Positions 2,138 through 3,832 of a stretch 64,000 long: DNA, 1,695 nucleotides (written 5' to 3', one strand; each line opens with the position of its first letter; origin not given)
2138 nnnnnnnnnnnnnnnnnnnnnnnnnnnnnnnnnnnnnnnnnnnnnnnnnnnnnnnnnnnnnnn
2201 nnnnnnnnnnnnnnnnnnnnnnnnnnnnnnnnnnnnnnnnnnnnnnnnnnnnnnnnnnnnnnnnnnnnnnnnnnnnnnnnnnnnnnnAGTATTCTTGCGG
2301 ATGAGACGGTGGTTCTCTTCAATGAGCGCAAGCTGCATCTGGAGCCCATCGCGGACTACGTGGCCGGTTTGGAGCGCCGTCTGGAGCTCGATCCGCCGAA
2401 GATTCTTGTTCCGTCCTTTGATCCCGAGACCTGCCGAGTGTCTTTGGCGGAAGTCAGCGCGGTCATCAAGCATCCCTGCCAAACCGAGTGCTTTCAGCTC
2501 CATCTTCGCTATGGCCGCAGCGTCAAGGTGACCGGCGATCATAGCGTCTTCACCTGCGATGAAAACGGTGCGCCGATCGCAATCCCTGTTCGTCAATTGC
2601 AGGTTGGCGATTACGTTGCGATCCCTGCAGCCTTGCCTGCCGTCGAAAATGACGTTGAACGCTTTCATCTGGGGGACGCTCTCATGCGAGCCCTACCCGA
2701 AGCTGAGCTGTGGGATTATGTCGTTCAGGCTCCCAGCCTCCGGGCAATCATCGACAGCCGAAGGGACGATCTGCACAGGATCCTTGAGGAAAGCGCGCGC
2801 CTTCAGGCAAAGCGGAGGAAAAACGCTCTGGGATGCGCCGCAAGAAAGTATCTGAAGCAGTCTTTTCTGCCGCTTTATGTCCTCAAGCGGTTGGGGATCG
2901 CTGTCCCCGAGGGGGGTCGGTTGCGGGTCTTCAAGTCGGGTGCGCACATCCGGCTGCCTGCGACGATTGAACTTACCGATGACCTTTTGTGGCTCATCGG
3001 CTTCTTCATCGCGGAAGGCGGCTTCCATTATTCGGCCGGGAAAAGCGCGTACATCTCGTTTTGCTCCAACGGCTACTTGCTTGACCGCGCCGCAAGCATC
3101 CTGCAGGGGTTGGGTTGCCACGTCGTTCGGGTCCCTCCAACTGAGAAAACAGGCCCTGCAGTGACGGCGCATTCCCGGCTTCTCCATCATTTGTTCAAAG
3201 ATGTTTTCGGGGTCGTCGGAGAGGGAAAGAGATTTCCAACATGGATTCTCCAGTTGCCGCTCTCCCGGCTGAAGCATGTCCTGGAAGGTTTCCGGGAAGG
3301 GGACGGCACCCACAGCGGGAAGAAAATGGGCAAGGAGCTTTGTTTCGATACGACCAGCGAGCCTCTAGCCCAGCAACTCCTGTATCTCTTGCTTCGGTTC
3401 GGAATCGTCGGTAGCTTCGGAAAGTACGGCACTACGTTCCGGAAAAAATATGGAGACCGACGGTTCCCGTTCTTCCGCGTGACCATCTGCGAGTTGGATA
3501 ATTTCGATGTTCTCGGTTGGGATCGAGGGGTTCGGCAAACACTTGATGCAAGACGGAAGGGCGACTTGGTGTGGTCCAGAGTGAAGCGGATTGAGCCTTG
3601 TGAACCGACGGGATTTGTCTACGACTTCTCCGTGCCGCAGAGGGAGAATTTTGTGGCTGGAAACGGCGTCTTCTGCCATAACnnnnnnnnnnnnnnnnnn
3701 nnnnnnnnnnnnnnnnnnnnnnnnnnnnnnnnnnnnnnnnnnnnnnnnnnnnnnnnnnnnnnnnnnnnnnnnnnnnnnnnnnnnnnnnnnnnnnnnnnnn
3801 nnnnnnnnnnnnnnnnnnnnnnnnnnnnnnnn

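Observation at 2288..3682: Full-length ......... intein inside a UDP-xylose-synthase-like gene, inserted in the RIFN|TYGPRM motif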

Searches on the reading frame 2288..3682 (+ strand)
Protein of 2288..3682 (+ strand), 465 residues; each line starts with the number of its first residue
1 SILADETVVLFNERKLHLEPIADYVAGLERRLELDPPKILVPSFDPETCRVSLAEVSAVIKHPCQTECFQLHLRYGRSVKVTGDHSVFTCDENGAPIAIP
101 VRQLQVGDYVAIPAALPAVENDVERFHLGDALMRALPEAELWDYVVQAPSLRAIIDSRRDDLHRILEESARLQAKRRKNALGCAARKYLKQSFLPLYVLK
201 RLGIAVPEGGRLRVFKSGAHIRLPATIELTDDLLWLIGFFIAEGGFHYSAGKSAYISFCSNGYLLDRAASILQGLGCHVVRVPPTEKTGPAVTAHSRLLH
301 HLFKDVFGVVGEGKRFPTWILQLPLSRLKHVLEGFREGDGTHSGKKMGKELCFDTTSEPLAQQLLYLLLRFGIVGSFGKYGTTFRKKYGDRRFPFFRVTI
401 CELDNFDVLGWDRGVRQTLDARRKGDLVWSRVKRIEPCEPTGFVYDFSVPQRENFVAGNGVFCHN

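Call 5: search_protein_families(library=pfam, proteins=[window:2288-3682:+], max_evalue=0.01)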
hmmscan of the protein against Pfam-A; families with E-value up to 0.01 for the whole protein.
window:2288-3682:+ (465 aa): 2 families
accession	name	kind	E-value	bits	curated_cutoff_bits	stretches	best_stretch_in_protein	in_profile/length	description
PF14890.11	Intein_splicing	-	1.1e-22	81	35.8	1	46-465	28-155/155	Intein splicing domain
PF14528.11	LAGLIDADG_3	-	2.3e-12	47.4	22.5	1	332-406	7-74/82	LAGLIDADG-like domain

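Call 6: search_protein_families(library=ncbifam, proteins=[window:2288-3682:+], max_evalue=0.01)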
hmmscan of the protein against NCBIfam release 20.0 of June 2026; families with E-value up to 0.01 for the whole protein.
window:2288-3682:+ (465 aa): 13 families
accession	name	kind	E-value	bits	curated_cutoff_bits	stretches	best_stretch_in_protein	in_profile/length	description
NF011491.0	PRK14898.1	equivalog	7.3e-17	60.7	783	2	36-379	121-386/860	DNA-directed RNA polymerase subunit A''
NF011303.0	PRK14715.1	equivalog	8.9e-17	59.5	1585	1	39-379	942-1264/1627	DNA-directed DNA polymerase II large subunit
NF045703.1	rSAM_Tes_intein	exception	2.2e-16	58.9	1700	1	50-465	213-610/1040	tetraether lipid synthase Tes, intein-containing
NF005852.0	PRK07773.1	equivalog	1.8e-11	43.1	780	1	39-120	425-500/886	replicative DNA helicase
NF011418.0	PRK14845.1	equivalog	7.2e-07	27.3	756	1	49-379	74-279/1049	translation initiation factor IF-2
TIGR01445.1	intein_Nterm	domain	1.7e-06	28.9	24.5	1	5-89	4-83/83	intein N-terminal splicing region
NF011302.0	PRK14714.1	equivalog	1.7e-06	25.9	1791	1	38-114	980-1054/1350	DNA-directed DNA polymerase II large subunit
NF003159.0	PRK04132.1-4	equivalog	3.3e-06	25.4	999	1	54-122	110-177/852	replication factor C small subunit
TIGR01443.1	intein_Cterm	domain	3.6e-06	27.1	15.6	1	443-465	1-23/24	intein C-terminal splicing region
NF007072.0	PRK09519.1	equivalog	6.4e-05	21.5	1024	1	232-385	362-520/790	intein-containing recombinase RecA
NF003158.0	PRK04132.1-3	equivalog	6.6e-05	20.2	1750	1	65-123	122-180/1437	replication factor C small subunit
NF038162.1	RtcB_rel_intein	exception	0.00037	18.6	1150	0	42-112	124-189/961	intein-containing RtcB family protein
NF038098.1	GyrA_w_intein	exception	0.0034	15.3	1850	1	300-380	308-389/1232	intein-containing DNA gyrase subunit A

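Call 9: search_solved_structures(query=window:2288-3682:+, show_alignments=3, max_evalue=0.01)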
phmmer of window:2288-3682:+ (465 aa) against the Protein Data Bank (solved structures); distinct sequences matched with E-value up to 0.01: 11.
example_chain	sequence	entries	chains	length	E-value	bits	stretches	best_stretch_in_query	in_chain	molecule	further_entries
2cw7_A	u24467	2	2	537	3.5e-25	92.1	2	35-149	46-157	Endonuclease PI-PkoII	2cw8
5o9i_A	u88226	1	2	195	1.1e-14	57.5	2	43-122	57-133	Transcription initiation factor IIB,Transcription initiation factor IIB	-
5o9j_A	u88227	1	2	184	8.9e-12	47.9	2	420-463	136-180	Transcription initiation factor IIB,Transcription initiation factor IIB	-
7qsu_A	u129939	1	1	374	5.8e-07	32.1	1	215-460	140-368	V-ATPase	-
6rpq_A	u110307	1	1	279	8.6e-07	31.5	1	424-465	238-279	Ubiquitin-like protein SMT3,1108aa long hypothetical cell division control protein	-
6rpp_A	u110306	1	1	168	0.00023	23.5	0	36-114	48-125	Cell division control protein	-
2lcj_A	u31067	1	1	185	0.00029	23.1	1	38-116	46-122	Pab polC intein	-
7oec_A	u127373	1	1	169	0.00071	21.9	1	38-108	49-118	DNA polymerase II large subunit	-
5bkh_A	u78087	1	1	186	0.00098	21.4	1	39-108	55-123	DNA polymerase II large subunit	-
2lqm_A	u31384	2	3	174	0.0018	20.6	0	414-465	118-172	Pho radA intein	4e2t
4e2u_A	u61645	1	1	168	0.0055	18.9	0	423-465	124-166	Pho radA intein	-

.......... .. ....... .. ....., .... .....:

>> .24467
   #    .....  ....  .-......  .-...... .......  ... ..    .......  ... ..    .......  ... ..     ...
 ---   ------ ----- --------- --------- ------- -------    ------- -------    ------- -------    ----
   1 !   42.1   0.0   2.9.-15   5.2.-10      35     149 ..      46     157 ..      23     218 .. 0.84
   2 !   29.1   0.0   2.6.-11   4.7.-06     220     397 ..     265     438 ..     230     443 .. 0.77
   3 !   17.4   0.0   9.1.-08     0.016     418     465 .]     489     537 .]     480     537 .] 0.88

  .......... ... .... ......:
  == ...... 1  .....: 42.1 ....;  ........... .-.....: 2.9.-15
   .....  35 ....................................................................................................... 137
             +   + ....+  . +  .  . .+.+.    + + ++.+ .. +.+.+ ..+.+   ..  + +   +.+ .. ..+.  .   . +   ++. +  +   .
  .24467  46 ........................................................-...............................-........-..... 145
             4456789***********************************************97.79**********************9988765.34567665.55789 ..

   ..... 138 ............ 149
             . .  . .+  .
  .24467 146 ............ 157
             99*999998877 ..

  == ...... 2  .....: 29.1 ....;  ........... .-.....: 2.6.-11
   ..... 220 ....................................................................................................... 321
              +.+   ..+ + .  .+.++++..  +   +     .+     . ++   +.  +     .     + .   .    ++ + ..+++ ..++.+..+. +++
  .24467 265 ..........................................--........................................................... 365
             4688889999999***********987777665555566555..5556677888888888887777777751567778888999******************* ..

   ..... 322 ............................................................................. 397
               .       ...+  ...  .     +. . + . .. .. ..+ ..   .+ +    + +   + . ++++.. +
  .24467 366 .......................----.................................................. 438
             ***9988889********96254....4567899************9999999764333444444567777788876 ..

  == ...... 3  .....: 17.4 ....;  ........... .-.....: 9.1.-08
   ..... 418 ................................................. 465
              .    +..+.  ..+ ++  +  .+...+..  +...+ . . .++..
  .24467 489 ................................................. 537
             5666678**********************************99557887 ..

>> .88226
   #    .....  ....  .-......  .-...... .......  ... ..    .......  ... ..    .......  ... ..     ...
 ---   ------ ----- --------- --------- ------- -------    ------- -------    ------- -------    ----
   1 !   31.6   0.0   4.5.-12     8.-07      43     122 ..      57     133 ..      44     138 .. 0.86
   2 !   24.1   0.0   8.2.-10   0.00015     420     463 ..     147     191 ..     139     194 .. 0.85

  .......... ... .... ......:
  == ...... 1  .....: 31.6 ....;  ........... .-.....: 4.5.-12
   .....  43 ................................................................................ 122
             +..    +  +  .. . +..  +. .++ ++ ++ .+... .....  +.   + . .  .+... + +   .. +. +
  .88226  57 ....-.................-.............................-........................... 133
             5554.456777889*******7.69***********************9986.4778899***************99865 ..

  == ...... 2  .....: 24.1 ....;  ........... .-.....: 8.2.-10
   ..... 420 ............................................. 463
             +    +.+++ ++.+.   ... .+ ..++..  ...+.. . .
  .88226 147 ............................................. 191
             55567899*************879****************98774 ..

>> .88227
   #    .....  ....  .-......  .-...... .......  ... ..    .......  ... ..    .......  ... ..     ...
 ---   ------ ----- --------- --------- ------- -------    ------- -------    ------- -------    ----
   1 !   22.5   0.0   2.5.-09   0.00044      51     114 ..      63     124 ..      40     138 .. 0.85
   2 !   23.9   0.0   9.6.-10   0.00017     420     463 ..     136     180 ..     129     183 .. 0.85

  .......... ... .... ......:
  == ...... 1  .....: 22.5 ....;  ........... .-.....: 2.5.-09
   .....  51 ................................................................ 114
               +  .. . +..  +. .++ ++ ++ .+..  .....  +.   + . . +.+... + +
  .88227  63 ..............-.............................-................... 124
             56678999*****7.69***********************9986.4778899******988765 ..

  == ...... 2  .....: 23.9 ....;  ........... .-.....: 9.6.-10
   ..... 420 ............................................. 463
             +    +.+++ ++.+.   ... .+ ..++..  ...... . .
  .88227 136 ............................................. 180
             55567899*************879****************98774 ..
